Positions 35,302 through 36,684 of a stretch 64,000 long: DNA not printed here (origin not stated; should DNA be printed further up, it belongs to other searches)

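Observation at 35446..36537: ZIP metal permease fused to a cupredoxin domain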

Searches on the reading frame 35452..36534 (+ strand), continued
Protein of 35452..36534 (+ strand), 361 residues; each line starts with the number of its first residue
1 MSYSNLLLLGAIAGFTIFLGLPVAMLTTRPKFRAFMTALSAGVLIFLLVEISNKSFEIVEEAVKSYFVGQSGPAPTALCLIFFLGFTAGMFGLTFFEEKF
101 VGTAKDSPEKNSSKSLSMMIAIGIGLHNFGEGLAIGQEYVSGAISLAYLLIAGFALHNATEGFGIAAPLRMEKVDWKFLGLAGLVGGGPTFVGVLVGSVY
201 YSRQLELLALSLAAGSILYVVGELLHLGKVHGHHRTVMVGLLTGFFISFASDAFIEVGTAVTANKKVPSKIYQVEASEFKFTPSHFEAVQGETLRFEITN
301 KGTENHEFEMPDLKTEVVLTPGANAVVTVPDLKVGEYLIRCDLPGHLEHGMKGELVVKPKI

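Call 55: find_related_loci(query=A1, collection=genome_contigs, flank=4000)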
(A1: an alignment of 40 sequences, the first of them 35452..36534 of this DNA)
Query A1 (361 aa) in genome_contigs; peptide patterns used: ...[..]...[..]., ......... (x = any residue, [..] = any of these).
600 stretches matched a pattern (row limit reached: there are more); 597 encode a relative of the query (tblastn E <= 1e-3); the best 80 are kept; 80 distinct loci.
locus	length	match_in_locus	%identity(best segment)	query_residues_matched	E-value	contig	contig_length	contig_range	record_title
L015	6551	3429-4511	78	1-360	2e-180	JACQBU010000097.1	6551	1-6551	MAG: Nitrospinota bacterium isolate NC_groundwater_950_Pr1_S-0.2um_59_16 Montesol18-Sp2_coassembly_scaffold_763647, whol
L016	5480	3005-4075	65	1-357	1e-149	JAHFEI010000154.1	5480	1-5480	MAG: Nitrospinales bacterium isolate nzgw265 NODE_50775_length_5481_cov_3.323507, whole genome shotgun sequence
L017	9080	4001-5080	58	1-360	6e-139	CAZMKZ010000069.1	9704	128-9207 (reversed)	MAG TPA_asm: uncultured Thermodesulfobacteriota bacterium isolate SRP216583_co1_40 genome assembly, contig: NODE_6913_le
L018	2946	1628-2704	57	1-359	3e-130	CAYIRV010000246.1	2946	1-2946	MAG TPA_asm: uncultured Thermodesulfobacteriota bacterium isolate ERP119705_co25_660 genome assembly, contig: NODE_62368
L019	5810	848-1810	46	8-328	3e-70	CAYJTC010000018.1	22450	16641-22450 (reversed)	MAG TPA_asm: uncultured Planctomycetia bacterium isolate ERP125453_co1_454 genome assembly, contig: NODE_2158_length_224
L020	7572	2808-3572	51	5-257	7e-68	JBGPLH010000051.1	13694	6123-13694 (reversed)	MAG: Thermodesulfobacteriota bacterium isolate OBJ_0618_7090110_267 k141_6453306_length_13694_cov_86.1938, whole genome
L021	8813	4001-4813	49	8-280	1e-69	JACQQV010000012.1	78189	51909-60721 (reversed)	MAG: Candidatus Omnitrophota bacterium isolate NC_groundwater_1342_Ag_S-0.2um_51_121 S_p2_S4_coassembly_k141_393199, who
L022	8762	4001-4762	47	1-252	3e-62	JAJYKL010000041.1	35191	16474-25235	MAG: Chloroflexi bacterium isolate DBS2-1.bin38 NODE_2028_length_35191_cov_2.771817, whole genome shotgun sequence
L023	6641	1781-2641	44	1-278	1e-61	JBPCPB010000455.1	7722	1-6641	MAG: Thermomicrobiales bacterium isolate TH_ant_mag_171 S1Ck127_3429359_flag_0_multi_4.2424_len_7722, whole genome shotg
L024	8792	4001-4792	47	1-260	3e-61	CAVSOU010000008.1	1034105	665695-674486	MAG: uncultured bacterium isolate MFD01476.bin.2.33 genome assembly, contig: contig_18357, whole genome shotgun sequence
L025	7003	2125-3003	45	16-308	6e-60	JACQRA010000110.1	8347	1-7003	MAG: Candidatus Omnitrophota bacterium isolate NC_groundwater_1347_Ag_S-0.2um_61_33 S_p2_S4_coassembly_k141_2971045, who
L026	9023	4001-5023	45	4-332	6e-77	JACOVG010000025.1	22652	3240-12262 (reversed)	MAG: Candidatus Omnitrophota bacterium isolate NC_groundwater_94_Ag_S2p5_63_724 S_2p5_S6_170907_scaffold_2486002, whole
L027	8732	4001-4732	47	1-252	1e-58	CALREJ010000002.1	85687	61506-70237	MAG: Candidatus Peribacteria bacterium isolate LH-05nov19-122 genome assembly, contig: LH-05nov19-C346, whole genome sho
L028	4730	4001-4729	52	4-238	3e-58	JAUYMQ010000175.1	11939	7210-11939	MAG: Deltaproteobacteria bacterium isolate C24_metabat.bin.90 C24_k141_462195, whole genome shotgun sequence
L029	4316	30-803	43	31-290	5e-58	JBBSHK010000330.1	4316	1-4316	MAG: Anaerolineae bacterium isolate LS2_sbin.66 LS2_sbin.66_K_436012_L_4316_cov_9.0000, whole genome shotgun sequence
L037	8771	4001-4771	46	1-257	4e-55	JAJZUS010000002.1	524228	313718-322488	MAG: Actinomycetes bacterium isolate SKS4.bin45 NODE_5_length_524228_cov_72.141938, whole genome shotgun sequence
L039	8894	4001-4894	41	5-252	8e-55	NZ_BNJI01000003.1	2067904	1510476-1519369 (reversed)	Ktedonobacter sp. SOSP1-85 sequence3, whole genome shotgun sequence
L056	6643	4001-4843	42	1-260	7e-54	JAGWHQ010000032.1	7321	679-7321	MAG: Thaumarchaeota archaeon isolate REEA83 REEA83_32_length_7321_cov_5.831723, whole genome shotgun sequence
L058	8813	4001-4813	44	1-265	2e-53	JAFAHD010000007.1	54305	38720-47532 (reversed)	MAG: Vulcanimicrobiota bacterium isolate CP_BE_BS_12 BE_BS_k147_8286348, whole genome shotgun sequence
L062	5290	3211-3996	44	2-270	2e-52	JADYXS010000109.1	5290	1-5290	MAG: Candidatus Obscuribacter sp. isolate MP5IB2 169 k99_330753, whole genome shotgun sequence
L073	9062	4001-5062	37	1-330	5e-51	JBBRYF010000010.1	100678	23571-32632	MAG: Gaiellales bacterium isolate La5_metabat2.028 La5_metabat2.028_K_2552454_L_100678_cov_22.0000, whole genome shotgun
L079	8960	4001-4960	39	7-337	2e-50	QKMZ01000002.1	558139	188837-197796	MAG: Candidatus Melainabacteria bacterium isolate BJP_IG3402_49_16 bjp_ig3402_sc_6_130, whole genome shotgun sequence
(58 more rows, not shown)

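Call 64: search_protein_families(library=pfam, proteins=[L058:2696-4798:+, L056:4830-6041:+, L079:3917-5023:+, L062:3142-4170:+, L037:3632-4780:+, L073:3722-4828:+, L039:3836-4918:+], max_evalue=0.01)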
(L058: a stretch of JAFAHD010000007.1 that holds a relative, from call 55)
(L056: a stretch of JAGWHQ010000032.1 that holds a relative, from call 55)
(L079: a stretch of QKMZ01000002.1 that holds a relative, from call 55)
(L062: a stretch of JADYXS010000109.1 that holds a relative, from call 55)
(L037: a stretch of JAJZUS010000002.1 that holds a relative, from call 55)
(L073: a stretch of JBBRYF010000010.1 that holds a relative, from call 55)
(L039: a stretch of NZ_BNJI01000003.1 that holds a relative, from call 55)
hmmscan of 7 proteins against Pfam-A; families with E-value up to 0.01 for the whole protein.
L058:2696-4798:+ (701 aa): 4 families
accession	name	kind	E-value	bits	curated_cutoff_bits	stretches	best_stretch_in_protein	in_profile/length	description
PF07732.21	Cu-oxidase_3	-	6e-41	139.7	21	2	156-268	4-117/119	Multicopper oxidase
PF07731.20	Cu-oxidase_2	-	5.2e-31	107.7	20.4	2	293-393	18-125/137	Multicopper oxidase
PF00394.28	Cu-oxidase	-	1.3e-11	45.2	21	1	294-391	37-135/157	Multicopper oxidase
PF02535.28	Zip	-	1.7e-06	27.9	35.1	1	555-661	177-285/323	ZIP Zinc transporter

L056:4830-6041:+ (404 aa): 2 families
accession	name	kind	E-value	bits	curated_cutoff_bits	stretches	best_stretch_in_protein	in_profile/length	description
PF07732.21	Cu-oxidase_3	-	5.9e-15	55.8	21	1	139-248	24-116/119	Multicopper oxidase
PF07731.20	Cu-oxidase_2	-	2.1e-13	50.7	20.4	2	303-402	23-133/137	Multicopper oxidase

L079:3917-5023:+ (369 aa): 2 families
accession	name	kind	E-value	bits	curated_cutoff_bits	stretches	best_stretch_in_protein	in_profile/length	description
PF02535.28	Zip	-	1.3e-08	34.9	35.1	1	131-263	177-315/323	ZIP Zinc transporter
PF13473.12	Cupredoxin_1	-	0.00035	21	27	1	275-351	12-91/104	Cupredoxin-like domain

L062:3142-4170:+ (343 aa): 1 family
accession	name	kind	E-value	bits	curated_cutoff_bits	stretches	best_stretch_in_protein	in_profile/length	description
PF02535.28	Zip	-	1.9e-10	41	35.1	1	130-240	176-291/323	ZIP Zinc transporter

L037:3632-4780:+ (383 aa): 1 family
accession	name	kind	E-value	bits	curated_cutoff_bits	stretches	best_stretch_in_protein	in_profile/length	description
PF02535.28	Zip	-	2.2e-10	40.7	35.1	1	237-344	177-286/323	ZIP Zinc transporter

L073:3722-4828:+ (369 aa): 1 family
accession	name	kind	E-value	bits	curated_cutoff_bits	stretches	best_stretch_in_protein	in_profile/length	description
PF02535.28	Zip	-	6.3e-11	42.5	35.1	1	220-359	174-317/323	ZIP Zinc transporter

L039:3836-4918:+ (361 aa): 1 family
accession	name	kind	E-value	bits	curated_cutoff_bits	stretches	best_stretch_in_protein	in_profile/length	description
PF02535.28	Zip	-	1e-12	48.4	35.1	1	60-348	13-318/323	ZIP Zinc transporter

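Call 76: predict_structure(alignment_id=A2)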
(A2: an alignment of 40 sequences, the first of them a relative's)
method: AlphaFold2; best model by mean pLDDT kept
length: 370 residues; sequences in the alignment: 40
mean_pLDDT: 84.3   pTM: 0.71
mean pLDDT of the five models: 84.3, 82.9, 79.3, 77.1, 76.3
residues with pLDDT >= 90: 115; 70-90: 220; 50-70: 35; < 50: 0
segments of 3 or more residues with pLDDT < 50: none
pLDDT, mean of each block of 10 residues (from residue 1): 84 91 72 84 90 86 79 85 94 86 66 79 86 89 76 90 82 80 93 93 85 91 81 70 86 82 66 79 86 91 87 92 90 96 78 87 84
secondary structure, 60 per line:
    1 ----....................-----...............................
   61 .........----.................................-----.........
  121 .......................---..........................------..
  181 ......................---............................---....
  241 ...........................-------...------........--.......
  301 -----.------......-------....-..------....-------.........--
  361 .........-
elements in order: H5-24 H30-69 H74-106 H112-143 H147-172 H179-202 H206-233 H237-267 E275-277 E284-291 E294-300 E313-318 E326-329 E339-342 E350-358 E361-369

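Call 90: search_protein_families(library=ncbifam, proteins=[L015:2907-3359:+], max_evalue=0.001)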
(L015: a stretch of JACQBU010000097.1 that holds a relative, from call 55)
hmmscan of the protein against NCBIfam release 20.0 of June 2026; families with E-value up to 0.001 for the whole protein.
L015:2907-3359:+ (151 aa): 10 families
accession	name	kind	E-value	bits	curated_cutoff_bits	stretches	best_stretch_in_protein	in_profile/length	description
NF051891.1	TransRegFurHelico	equivalog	1.5e-26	93.1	200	1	17-151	12-145/148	ferric iron uptake transcriptional regulator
NF051892.1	TransRegFurBacil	equivalog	8e-26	90.9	220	1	19-151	8-143/149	ferric iron uptake transcriptional regulator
NF006999.0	PRK09462.1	equivalog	7.1e-24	84.1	146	1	23-150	8-135/148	ferric iron uptake transcriptional regulator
NF052545.1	TransRegPerRClab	equivalog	9.1e-21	74.3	180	1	21-151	6-134/138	transcriptional regulator PerR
NF045678.1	TransRegIrrA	equivalog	1.4e-12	47.7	150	1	18-123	8-112/138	iron response transcriptional regulator IrrA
NF047406.1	TransRegPerRTherm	equivalog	1.9e-12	47.6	200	1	29-151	5-125/130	manganese-dependent transcriptional regulator PerR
NF045677.1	FeRespRegIrr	equivalog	9.2e-12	45.2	170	1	22-120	3-100/127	Fur family transcriptional regulator Irr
NF008646.0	PRK11639.1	equivalog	3.2e-11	43.3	167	1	23-151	17-146/171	zinc uptake transcriptional repressor Zur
NF047462.1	FUR_perox_PerRA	exception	5.2e-09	36.7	200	1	23-121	12-108/142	peroxide-responsive transcriptional repressor PerRA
NF047461.1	FUR_perox_PerRB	exception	0.00011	22.2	250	1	17-130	15-126/143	peroxide-responsive transcriptional repressor PerRB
